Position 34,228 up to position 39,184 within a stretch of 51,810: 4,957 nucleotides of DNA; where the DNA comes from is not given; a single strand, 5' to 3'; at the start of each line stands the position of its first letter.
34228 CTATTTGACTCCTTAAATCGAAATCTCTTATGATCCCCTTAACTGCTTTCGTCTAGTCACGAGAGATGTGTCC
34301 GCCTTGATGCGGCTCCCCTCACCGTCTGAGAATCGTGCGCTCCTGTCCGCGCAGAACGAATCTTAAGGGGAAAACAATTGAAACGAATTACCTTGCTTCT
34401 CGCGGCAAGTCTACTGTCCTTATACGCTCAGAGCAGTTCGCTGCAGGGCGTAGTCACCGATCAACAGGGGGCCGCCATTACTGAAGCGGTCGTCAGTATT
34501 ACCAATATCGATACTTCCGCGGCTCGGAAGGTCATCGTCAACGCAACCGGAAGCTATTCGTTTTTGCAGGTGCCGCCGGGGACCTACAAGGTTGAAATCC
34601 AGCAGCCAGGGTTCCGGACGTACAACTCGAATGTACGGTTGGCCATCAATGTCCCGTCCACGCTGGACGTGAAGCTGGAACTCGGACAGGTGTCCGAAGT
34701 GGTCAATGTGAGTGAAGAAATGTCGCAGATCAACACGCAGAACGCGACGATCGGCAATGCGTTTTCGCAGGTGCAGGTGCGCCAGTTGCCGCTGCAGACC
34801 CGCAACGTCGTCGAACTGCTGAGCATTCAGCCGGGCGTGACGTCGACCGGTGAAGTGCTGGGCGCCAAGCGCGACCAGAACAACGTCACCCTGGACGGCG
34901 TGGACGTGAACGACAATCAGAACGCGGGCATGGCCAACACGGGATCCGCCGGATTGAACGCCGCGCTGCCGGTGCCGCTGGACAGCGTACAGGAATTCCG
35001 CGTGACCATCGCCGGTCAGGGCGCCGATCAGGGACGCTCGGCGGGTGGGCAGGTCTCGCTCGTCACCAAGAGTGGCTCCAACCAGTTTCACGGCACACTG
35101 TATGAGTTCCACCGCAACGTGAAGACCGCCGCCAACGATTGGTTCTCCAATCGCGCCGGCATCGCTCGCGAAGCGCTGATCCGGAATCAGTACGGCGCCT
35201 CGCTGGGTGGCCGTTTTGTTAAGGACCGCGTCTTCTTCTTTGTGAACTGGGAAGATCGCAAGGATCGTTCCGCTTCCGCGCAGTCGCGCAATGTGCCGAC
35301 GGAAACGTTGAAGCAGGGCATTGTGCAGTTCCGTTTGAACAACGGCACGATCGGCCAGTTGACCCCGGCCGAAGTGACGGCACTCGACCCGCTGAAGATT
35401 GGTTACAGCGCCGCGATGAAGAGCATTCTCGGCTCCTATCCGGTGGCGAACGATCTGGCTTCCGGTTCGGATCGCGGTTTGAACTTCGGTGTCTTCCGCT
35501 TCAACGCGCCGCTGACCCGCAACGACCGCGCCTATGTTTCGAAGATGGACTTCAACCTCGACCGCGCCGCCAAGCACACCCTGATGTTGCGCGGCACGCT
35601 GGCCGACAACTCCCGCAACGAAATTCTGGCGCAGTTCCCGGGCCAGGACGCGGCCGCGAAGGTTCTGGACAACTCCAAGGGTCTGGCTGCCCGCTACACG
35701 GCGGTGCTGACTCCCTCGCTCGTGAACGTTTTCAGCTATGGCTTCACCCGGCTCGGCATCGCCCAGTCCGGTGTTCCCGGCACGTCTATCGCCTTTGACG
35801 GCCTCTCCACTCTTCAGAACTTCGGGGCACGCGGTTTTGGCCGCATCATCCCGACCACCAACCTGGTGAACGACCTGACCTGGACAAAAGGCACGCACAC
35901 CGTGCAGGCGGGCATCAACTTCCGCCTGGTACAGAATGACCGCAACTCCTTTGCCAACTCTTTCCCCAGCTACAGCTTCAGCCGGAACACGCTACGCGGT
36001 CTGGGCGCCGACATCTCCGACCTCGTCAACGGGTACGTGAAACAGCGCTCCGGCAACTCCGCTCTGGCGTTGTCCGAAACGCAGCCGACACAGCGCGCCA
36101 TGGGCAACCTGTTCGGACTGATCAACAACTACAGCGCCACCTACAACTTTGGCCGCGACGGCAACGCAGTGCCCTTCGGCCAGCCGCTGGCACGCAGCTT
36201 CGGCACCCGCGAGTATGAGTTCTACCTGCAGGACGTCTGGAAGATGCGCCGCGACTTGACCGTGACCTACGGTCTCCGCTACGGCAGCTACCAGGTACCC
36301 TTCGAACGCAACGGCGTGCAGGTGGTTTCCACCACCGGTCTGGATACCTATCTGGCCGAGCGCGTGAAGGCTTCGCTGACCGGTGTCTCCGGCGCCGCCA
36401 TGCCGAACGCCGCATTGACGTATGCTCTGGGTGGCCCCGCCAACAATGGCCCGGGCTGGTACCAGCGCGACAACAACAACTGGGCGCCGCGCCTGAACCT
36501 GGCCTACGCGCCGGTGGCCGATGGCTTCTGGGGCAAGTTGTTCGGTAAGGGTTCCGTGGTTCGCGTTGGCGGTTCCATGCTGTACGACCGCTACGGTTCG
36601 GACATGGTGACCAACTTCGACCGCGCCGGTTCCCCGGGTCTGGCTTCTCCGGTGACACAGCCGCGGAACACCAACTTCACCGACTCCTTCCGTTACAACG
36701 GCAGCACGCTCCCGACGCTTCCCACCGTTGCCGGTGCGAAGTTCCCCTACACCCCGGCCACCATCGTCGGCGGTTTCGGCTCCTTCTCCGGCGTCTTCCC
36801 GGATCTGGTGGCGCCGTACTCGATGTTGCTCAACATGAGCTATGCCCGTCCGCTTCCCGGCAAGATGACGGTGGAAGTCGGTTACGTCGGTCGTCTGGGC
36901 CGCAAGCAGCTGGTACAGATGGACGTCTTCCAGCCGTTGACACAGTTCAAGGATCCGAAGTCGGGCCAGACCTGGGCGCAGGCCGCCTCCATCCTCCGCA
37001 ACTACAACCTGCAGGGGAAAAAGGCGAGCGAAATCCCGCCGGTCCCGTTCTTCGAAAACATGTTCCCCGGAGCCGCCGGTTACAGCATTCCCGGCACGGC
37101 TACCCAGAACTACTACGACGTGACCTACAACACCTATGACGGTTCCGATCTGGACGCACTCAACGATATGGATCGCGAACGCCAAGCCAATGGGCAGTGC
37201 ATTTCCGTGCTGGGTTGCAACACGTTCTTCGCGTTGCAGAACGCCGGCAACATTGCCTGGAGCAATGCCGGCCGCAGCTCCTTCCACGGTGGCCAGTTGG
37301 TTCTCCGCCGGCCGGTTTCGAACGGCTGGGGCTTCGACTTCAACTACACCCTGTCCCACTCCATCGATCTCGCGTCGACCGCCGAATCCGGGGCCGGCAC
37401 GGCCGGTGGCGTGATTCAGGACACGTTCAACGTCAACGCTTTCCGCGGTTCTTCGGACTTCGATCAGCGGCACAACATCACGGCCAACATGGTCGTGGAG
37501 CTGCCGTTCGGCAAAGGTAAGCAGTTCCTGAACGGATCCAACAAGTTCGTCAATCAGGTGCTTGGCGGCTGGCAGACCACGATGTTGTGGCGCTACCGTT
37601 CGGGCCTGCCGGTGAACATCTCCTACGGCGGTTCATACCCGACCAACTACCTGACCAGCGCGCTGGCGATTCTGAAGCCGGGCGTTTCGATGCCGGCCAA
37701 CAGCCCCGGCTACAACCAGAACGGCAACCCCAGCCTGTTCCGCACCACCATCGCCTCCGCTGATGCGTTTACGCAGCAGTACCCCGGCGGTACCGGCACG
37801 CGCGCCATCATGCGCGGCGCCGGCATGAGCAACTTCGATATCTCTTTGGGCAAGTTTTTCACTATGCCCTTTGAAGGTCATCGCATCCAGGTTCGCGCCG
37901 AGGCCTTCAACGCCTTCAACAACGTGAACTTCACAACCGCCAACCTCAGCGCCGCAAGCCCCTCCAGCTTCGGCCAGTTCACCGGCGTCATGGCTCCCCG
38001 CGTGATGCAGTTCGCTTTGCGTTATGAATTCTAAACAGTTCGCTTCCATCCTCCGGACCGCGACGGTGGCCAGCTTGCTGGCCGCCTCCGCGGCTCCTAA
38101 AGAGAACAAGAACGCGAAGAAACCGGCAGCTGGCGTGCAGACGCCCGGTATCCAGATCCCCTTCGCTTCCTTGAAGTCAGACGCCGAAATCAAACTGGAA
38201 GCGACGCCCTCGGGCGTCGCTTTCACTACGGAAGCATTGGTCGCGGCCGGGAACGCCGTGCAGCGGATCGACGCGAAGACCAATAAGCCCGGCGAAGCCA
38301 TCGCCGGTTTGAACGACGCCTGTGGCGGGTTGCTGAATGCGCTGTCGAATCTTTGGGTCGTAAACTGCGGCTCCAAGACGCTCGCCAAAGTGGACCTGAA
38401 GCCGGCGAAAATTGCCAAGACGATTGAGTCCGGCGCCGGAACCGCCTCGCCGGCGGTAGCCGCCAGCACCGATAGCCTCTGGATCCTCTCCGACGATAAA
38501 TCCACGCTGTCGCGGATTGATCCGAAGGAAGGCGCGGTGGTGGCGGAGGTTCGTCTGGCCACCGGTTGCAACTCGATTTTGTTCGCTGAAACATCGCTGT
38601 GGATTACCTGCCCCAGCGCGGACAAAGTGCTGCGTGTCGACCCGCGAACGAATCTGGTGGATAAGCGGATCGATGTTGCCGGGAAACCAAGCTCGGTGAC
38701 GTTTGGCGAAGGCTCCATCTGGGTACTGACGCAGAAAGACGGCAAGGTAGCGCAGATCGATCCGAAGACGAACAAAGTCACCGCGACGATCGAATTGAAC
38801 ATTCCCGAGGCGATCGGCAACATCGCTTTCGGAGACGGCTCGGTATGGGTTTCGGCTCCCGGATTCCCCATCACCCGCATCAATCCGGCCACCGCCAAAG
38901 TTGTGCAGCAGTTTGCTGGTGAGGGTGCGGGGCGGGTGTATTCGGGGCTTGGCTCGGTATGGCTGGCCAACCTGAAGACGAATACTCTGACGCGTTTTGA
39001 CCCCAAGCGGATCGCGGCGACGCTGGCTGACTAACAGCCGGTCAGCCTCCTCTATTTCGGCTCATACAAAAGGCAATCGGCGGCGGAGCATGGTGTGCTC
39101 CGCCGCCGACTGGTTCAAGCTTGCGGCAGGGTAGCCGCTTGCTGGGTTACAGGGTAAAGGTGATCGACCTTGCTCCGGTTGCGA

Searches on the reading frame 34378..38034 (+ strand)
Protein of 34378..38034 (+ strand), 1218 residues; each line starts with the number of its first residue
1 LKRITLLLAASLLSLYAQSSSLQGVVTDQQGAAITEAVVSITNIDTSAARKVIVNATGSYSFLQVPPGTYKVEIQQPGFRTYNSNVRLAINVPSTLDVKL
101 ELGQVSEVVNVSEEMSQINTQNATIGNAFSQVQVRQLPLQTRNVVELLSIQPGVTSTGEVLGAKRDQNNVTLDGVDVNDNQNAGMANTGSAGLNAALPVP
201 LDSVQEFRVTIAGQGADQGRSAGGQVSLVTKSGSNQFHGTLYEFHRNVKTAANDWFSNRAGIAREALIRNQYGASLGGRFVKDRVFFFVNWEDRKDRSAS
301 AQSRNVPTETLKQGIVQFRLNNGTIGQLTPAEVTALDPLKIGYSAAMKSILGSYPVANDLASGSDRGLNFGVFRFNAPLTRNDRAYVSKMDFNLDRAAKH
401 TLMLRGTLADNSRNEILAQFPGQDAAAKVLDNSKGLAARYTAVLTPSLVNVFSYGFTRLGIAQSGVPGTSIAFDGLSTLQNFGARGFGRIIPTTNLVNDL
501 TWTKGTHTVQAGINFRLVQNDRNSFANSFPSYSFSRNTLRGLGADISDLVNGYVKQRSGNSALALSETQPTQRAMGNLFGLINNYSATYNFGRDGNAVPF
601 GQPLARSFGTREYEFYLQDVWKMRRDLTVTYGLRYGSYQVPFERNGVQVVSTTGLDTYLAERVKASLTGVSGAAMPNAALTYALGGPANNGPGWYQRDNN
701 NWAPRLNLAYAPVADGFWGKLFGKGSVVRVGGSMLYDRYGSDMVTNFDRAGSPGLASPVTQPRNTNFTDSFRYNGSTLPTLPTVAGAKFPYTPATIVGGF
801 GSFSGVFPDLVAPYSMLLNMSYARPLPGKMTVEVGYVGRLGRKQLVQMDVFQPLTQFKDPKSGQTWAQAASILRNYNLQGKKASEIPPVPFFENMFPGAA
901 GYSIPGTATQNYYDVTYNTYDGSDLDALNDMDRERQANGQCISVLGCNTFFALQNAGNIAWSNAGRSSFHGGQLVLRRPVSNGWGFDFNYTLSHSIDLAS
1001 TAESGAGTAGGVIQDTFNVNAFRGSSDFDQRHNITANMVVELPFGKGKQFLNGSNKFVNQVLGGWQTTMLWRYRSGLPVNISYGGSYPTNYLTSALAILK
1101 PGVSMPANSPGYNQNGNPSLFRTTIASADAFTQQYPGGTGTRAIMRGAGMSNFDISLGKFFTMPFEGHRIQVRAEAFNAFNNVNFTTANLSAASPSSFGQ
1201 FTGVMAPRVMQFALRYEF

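Call 31: search_protein_families(library=pfam, proteins=[window:34378-38034:+], max_evalue=0.0001)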
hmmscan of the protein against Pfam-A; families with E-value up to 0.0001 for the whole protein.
window:34378-38034:+ (1218 aa): 4 families
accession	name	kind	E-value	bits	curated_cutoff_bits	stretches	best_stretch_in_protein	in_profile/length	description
PF25183.1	OMP_b-brl_4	-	1.6e-128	430.8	30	1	229-1211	1-838/838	Outer membrane beta barrel domain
PF13620.12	CarboxypepD_reg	-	2.3e-18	66.8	32.3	1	21-101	1-82/82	Carboxypeptidase regulatory-like domain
PF17210.9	SdrD_B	-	7.2e-05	23.4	29.7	0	27-78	17-68/112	SdrD B-like domain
PF13715.12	CarbopepD_reg_2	-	7.8e-05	23.1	32.2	0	23-101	2-77/88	CarboxypepD_reg-like domain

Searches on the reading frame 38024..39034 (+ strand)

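Call 97: search_protein_families(library=pfam, proteins=[window:38024-39034:+], max_evalue=0.0001)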
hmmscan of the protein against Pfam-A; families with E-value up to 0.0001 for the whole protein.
window:38024-39034:+ (336 aa): 4 families
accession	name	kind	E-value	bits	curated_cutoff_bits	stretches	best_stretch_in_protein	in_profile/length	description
PF16819.11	DUF5074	-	1.7e-14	54.1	27.2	0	68-181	108-226/353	Domain of unknown function (DUF5074)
PF21959.2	DUF6923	-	2.5e-13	50.8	27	1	226-314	93-182/234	Repeat of unknown function (DUF6923)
PF24684.1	Vgb_lyase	-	1.3e-06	27.9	50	1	110-289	26-210/290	Virginiamycin B lyase family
PF08450.18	SGL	-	1.4e-06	28.5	26.3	0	229-270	194-233/246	SMP-30/Gluconolactonase/LRE-like region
